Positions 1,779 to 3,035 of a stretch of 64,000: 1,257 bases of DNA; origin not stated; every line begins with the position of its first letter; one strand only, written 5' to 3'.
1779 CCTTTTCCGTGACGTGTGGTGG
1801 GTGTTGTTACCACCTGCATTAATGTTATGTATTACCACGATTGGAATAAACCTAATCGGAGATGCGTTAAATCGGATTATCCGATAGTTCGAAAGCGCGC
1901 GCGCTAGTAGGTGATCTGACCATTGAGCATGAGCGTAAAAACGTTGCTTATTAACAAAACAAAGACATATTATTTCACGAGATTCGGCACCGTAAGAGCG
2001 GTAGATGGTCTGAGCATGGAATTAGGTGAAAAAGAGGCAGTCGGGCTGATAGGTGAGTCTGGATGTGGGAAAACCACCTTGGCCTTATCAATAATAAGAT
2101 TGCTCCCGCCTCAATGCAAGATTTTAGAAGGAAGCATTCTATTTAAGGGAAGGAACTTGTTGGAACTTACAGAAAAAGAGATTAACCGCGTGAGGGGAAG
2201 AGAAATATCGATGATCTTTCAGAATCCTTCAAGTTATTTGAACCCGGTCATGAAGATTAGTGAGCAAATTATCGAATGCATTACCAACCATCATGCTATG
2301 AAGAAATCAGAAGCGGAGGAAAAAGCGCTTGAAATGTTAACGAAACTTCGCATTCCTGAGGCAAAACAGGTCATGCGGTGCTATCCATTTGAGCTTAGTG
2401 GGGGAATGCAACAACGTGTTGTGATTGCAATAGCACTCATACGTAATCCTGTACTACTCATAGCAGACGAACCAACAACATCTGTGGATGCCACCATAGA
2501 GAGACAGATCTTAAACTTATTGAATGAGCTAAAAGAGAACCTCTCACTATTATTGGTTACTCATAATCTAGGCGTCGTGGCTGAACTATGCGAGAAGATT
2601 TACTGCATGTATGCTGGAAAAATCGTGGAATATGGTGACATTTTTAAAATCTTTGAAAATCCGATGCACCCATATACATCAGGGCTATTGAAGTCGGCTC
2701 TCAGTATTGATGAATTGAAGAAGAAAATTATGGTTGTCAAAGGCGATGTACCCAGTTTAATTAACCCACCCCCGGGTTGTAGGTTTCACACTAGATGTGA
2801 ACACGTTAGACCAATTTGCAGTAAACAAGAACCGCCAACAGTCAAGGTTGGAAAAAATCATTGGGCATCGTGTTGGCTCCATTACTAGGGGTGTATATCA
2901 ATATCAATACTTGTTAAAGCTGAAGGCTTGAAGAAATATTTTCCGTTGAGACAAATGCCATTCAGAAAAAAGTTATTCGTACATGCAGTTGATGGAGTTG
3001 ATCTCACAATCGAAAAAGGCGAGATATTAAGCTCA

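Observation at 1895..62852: Short alternating (CG)n palindrome, often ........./A, recurs about 20 times and sits almost only between genes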

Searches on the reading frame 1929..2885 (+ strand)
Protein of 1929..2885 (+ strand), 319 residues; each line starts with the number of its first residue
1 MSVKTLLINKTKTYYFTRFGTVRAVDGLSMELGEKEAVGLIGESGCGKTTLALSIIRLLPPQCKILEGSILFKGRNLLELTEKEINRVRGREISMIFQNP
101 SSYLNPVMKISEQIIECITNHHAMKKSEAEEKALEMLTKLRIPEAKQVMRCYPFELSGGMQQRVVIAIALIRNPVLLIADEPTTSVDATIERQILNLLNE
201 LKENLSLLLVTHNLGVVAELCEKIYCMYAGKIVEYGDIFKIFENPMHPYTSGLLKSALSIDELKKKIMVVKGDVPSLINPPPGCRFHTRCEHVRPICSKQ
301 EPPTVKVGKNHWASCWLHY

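Call 57: find_homologous_proteins(query=window:1929-2885:+, max_evalue=1e-80)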
Query window:1929-2885:+ (319 aa): 2469 proteins with E <= 1e-80 among 8000 candidates; the best 120 are listed.
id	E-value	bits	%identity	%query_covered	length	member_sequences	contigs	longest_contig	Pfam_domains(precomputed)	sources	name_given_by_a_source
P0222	1.8e-210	716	100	100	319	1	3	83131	PF00005.34,PF02463.26,PF08352.18,PF13304.13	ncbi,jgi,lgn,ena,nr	ncbi:MAG: ABC transporter ATP-binding protein [Candidatus Bathyarchaeota archaeon]|nr:ABC transporte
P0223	2.3e-124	433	48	75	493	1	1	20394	PF09818.16,PF00005.34,PF02463.26,PF08352.18,PF13304.13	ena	-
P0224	3.4e-116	406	56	100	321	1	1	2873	PF00005.34,PF08352.18,PF13304.13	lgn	-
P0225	2.5e-115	403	57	98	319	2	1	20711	PF00005.34,PF08352.18,PF13304.13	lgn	-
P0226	2.1e-113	397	56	96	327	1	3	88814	PF00005.34,PF08352.18,PF13304.13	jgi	jgi:oligopeptide/dipeptide ABC transporter ATP-binding protein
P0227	9.5e-113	395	54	99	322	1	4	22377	PF00005.34,PF02463.26,PF08352.18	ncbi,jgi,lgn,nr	ncbi:MAG: ABC transporter ATP-binding protein [Candidatus Bathyarchaeota archaeon]|jgi:oligopeptide/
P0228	3.2e-112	393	54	99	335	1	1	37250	PF00005.34,PF02463.26,PF08352.18,PF13304.13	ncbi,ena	-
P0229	1.1e-111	391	54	98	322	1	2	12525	PF00005.34,PF08352.18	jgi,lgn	jgi:peptide/nickel transport system ATP-binding protein/oligopeptide transport system ATP-binding pr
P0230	1.3e-111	391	46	79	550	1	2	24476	PF00005.34,PF00004.36,PF13401.13,PF02463.26,PF08352.18,PF05621.18,PF01078.28,PF13304.13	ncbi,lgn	-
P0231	1.5e-111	391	56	100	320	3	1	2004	PF00005.34,PF02463.26,PF08352.18,PF13304.13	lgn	-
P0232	2.6e-111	390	39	99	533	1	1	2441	PF00005.34,PF02463.26,PF08352.18,PF13304.13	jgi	jgi:peptide/nickel transport system ATP-binding protein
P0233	3.0e-111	390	54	99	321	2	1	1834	PF00005.34,PF08352.18,PF13304.13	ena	-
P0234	5.9e-111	389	55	98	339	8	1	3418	PF00005.34,PF08352.18,PF13304.13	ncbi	-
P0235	6.5e-111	389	53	99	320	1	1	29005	PF00005.34,PF08352.18,PF13304.13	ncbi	-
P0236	8.6e-111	388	53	98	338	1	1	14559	PF00005.34,PF02463.26,PF08352.18,PF13304.13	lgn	-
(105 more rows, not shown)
